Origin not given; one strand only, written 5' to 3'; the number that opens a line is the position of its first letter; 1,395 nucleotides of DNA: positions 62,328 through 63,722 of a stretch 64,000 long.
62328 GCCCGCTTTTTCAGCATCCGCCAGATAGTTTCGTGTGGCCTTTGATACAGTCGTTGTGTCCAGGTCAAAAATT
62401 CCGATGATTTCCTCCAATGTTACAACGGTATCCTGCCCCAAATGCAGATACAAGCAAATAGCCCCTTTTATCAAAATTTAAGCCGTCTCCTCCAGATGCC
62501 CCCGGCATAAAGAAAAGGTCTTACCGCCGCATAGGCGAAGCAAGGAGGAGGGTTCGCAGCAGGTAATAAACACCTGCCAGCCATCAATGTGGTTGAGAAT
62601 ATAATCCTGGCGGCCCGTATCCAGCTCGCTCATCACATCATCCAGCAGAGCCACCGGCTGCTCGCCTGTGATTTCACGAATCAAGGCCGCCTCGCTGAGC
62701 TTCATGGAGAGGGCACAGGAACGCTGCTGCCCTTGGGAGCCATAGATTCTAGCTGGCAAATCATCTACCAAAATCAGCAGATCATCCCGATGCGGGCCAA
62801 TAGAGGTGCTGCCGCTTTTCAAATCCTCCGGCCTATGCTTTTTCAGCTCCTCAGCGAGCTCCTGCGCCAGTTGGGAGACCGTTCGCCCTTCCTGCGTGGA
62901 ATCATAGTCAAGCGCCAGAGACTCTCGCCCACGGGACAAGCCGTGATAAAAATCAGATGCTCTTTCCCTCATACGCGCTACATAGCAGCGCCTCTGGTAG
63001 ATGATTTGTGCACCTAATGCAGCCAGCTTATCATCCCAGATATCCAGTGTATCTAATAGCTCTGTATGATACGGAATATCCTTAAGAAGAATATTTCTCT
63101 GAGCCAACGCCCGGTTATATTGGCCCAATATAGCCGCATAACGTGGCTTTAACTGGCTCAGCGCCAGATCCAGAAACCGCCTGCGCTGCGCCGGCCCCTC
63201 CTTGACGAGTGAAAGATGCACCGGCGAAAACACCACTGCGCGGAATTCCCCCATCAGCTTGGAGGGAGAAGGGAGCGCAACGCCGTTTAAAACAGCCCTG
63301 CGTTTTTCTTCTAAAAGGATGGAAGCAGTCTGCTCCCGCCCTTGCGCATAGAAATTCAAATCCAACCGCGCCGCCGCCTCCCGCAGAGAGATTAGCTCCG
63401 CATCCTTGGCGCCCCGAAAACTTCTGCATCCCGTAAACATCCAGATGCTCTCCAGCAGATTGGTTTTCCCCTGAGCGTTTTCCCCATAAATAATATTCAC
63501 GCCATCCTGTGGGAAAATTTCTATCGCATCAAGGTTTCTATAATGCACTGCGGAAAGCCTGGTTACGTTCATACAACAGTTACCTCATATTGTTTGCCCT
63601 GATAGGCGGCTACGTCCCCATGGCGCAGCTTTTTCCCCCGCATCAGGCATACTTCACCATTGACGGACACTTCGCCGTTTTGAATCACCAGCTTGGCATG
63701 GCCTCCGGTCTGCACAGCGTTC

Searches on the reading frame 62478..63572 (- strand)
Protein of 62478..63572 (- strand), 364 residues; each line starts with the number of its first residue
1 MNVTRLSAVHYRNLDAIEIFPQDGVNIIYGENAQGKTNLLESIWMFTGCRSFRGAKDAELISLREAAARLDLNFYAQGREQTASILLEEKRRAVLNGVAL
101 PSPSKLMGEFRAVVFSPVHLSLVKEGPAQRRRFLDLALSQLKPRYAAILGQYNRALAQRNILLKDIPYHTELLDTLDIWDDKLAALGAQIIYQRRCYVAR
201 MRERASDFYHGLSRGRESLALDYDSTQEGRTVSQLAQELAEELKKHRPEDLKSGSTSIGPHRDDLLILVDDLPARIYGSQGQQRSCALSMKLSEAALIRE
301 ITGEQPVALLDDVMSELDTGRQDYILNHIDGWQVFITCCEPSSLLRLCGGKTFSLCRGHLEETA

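Call 74: find_encoding_contigs(protein=window:62478-63572:-, flank=10000, max_places=3)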
Protein window:62478-63572:- (364 aa): 9 contigs read that carry it; 3 places shown.
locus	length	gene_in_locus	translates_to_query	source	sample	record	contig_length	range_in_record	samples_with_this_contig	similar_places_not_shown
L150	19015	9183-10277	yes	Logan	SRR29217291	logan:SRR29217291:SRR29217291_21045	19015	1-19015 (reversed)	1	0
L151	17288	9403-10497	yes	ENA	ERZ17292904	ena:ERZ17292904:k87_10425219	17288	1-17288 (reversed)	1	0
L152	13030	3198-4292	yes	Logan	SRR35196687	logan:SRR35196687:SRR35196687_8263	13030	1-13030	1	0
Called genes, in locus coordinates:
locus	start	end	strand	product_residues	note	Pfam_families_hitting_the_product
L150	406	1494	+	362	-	PF01569:PAP2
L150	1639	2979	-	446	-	PF13347:MFS_2 (faint), PF07690:MFS_1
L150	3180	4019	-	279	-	PF14804:Jag_N, PF13083:KH_KhpA-B, PF01424:R3H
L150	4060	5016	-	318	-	PF02096:60KD_IMP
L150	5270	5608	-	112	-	PF00825:Ribonuclease_P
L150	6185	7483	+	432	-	PF11638:DnaA_N, PF00308:Bac_DnaA, PF01695:IstB_IS21 (weak), PF00004:AAA (weak), PF08299:Bac_DnaA_C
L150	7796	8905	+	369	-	PF00712:DNA_pol3_beta, PF02767:DNA_pol3_beta_2, PF02768:DNA_pol3_beta_3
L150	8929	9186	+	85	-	PF13275:S4_2, PF01479:S4 (weak)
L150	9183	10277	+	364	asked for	PF02463:SMC_N, PF13476:AAA_23 (faint)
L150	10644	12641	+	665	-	PF02518:HATPase_c, PF00204:DNA_gyraseB, PF01751:Toprim, PF00986:DNA_gyraseB_C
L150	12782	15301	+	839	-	PF00521:DNA_topoisoIV, PF03989:DNA_gyraseA_C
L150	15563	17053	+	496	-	PF03816:LytR_cpsA_psr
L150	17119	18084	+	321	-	PF08874:DUF1835 (weak), PF12395:DUF3658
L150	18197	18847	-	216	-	PF01081:Aldolase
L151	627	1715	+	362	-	PF01569:PAP2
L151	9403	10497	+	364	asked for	PF02463:SMC_N, PF13476:AAA_23 (faint)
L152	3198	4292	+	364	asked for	PF02463:SMC_N, PF13476:AAA_23 (faint)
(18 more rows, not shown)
